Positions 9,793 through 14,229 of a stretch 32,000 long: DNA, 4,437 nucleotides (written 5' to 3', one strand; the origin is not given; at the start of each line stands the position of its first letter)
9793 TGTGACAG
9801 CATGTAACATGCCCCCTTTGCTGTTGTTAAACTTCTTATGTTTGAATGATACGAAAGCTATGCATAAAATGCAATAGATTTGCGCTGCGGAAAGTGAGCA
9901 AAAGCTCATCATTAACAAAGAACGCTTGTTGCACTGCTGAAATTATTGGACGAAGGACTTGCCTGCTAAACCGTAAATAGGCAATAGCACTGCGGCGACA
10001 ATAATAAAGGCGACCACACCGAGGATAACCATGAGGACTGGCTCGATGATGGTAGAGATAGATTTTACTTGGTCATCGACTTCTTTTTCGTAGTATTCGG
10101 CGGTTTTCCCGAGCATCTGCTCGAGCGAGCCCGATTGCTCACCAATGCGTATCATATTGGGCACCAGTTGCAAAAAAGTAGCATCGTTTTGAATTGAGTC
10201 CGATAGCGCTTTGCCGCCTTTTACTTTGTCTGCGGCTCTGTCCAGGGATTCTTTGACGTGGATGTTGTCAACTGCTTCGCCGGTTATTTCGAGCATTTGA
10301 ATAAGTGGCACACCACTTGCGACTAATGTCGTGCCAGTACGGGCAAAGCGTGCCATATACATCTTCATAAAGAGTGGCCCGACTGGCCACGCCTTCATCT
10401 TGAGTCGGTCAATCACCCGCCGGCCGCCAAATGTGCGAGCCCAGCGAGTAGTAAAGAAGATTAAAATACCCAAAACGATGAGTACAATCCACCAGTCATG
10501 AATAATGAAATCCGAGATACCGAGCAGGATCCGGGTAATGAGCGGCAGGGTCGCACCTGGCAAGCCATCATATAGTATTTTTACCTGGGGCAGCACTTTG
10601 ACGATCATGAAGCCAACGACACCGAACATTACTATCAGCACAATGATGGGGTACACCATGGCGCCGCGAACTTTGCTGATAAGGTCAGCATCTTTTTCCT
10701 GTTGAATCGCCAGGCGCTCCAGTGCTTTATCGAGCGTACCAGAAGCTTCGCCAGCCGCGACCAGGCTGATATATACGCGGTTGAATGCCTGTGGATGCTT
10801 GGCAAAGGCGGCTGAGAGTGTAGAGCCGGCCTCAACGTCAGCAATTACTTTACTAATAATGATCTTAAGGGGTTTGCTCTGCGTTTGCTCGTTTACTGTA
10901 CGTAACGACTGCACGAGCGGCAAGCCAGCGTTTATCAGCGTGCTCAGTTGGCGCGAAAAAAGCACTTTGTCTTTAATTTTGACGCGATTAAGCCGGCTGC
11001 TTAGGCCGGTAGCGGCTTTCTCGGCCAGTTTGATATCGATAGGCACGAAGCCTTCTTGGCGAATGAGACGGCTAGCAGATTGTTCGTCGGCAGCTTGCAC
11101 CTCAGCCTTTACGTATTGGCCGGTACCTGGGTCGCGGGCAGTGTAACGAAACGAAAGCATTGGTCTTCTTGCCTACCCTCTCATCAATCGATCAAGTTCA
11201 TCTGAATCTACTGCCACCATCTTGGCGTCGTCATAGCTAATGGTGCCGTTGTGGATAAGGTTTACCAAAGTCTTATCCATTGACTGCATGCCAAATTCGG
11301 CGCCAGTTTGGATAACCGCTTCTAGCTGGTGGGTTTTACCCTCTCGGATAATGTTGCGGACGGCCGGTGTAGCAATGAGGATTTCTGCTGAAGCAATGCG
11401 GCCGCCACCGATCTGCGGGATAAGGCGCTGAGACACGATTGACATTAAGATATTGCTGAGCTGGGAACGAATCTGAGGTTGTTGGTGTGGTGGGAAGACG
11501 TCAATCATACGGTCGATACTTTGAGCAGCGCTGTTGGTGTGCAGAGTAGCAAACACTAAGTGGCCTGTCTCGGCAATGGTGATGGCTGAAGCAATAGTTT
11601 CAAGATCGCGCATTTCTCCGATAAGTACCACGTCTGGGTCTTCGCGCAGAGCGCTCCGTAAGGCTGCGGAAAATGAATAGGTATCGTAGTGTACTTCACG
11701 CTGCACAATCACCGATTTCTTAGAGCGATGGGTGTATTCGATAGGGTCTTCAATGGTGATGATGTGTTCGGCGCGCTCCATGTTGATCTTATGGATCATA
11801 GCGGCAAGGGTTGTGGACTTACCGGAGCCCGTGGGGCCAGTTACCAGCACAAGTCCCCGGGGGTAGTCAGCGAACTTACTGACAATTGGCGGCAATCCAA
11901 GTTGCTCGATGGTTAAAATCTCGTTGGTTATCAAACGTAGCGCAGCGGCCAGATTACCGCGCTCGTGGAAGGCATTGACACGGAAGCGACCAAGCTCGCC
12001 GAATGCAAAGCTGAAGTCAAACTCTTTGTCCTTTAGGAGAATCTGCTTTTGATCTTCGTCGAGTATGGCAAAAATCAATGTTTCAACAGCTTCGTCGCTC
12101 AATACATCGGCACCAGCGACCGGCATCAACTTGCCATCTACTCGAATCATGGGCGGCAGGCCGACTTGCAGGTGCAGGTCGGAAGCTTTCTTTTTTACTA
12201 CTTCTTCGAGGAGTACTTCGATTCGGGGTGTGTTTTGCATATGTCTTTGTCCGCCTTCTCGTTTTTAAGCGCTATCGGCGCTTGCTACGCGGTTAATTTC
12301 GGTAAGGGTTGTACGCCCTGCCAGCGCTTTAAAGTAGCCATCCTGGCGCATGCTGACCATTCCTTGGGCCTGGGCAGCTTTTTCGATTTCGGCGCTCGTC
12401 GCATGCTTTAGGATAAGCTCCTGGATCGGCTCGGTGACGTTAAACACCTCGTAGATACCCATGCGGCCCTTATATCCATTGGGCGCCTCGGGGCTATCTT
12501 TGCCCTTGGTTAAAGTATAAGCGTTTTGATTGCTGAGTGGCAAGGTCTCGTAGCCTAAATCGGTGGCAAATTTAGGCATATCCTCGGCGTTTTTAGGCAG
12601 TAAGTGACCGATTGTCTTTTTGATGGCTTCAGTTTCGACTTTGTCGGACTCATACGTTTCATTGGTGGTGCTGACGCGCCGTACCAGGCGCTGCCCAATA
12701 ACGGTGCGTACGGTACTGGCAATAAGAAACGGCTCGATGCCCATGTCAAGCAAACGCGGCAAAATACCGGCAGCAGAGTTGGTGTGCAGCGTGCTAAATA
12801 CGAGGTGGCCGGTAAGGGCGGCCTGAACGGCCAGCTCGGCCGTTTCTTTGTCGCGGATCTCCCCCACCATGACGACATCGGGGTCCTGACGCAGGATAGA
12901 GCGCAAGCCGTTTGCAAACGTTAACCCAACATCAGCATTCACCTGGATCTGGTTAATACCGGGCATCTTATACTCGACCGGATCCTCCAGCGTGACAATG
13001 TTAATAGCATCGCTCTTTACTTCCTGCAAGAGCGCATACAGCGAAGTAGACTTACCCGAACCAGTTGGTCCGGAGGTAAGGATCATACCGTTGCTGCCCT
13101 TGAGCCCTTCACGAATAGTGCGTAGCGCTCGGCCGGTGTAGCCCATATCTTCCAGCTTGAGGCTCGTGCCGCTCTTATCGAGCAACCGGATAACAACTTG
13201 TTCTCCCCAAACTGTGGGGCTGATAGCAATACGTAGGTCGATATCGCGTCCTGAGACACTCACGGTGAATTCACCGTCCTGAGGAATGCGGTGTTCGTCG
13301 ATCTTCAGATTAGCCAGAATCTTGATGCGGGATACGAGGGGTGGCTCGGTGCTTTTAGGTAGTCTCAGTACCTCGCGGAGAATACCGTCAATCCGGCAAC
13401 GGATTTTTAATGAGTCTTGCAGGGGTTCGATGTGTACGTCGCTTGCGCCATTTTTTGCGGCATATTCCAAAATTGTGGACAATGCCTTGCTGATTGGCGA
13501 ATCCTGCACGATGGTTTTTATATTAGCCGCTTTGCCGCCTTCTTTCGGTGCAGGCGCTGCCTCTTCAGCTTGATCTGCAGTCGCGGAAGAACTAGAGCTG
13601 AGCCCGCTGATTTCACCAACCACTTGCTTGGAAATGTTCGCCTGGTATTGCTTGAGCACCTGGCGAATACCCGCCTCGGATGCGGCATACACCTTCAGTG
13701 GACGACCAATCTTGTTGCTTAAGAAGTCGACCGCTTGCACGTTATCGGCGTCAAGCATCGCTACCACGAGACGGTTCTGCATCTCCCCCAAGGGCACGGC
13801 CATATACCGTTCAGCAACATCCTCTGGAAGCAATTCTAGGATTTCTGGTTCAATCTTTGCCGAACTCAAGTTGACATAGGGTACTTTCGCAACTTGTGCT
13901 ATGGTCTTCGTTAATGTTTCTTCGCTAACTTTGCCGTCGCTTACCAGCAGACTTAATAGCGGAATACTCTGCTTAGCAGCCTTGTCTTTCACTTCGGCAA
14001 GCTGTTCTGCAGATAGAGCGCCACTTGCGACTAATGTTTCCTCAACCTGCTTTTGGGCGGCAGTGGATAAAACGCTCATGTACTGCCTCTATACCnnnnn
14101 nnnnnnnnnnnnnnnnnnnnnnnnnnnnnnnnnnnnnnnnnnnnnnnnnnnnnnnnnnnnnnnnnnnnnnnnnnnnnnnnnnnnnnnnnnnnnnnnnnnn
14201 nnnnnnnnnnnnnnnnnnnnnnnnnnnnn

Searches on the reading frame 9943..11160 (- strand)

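Call 8: search_protein_families(library=pfam, proteins=[window:9943-11160:-], max_evalue=0.01)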
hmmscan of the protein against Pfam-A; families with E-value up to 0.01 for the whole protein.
window:9943-11160:- (405 aa): 1 family
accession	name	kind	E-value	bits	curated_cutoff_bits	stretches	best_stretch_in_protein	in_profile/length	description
PF00482.28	T2SSF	-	6.6e-62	207.5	25.2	2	68-191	1-125/125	Type II secretion system (T2SS), protein F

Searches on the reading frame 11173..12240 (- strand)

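Call 8: search_protein_families(library=pfam, proteins=[window:11173-12240:-], max_evalue=0.01)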
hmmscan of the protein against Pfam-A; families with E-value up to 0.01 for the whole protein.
window:11173-12240:- (355 aa): 13 families
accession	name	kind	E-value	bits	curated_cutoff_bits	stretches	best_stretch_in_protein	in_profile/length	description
PF00437.27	T2SSE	-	3.1e-50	171.3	24.9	1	7-276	12-280/370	Type II/IV secretion system protein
PF25199.1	nSTAND_NTPase5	-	2.5e-05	24.6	34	1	128-172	41-85/145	Novel STAND NTPase 5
PF13555.12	AAA_29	-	0.00022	21.4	27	1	127-149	21-43/61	P-loop containing region of AAA domain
PF13401.12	AAA_22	-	0.0003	21.6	27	1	127-166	4-33/130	AAA domain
PF01935.23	DUF87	-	0.00039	21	23.2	1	132-173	27-68/220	Helicase HerA, central domain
PF13191.12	AAA_16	-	0.00048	21.1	32.6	1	127-185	24-66/167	AAA ATPase domain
PF13604.12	AAA_30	-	0.00096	19.4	27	0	120-152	10-42/191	AAA domain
PF01580.24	FtsK_SpoIIIE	-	0.0011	18.9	24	1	109-150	31-61/221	FtsK/SpoIIIE family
PF00005.33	ABC_tran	-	0.0017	19.4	25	1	130-181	13-67/137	ABC transporter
PF13476.12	AAA_23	-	0.0023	19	27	1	128-148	19-39/201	AAA domain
PF00265.24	TK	-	0.0024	18.2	20.6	1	130-233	3-111/176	Thymidine kinase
PF20720.3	nSTAND3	-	0.0033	17.6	27.2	1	129-169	18-60/155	Novel STAND NTPase 3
PF13173.12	AAA_14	-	0.0072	16.8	27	0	130-179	4-55/129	AAA domain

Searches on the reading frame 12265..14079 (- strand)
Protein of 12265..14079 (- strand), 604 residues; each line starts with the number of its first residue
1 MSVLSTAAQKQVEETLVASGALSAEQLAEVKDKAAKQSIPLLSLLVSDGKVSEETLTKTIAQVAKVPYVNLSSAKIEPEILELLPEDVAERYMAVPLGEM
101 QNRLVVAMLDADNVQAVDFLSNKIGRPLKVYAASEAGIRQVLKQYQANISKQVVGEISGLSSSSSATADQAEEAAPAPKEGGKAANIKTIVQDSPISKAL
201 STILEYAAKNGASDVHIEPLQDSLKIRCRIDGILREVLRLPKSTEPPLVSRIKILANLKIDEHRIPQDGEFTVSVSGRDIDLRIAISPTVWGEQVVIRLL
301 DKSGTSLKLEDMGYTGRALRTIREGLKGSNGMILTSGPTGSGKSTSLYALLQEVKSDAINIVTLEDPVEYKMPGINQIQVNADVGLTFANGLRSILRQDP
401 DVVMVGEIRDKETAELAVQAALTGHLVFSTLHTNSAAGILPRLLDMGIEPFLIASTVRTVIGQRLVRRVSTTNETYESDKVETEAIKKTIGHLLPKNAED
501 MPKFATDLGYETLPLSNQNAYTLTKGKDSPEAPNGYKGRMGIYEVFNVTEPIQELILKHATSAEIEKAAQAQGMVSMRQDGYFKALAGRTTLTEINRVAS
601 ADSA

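Call 63: search_protein_families(library=pfam, proteins=[window:12265-14079:-], max_evalue=0.001)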
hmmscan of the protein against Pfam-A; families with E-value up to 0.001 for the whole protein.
window:12265-14079:- (604 aa): 2 families
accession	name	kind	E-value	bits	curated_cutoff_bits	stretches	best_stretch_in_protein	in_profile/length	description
PF00437.27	T2SSE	-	5.3e-121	404.2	24.9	1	192-597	4-370/370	Type II/IV secretion system protein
PF05157.20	MshEN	-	2.1e-15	56.9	23.1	1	65-147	2-85/90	MshEN domain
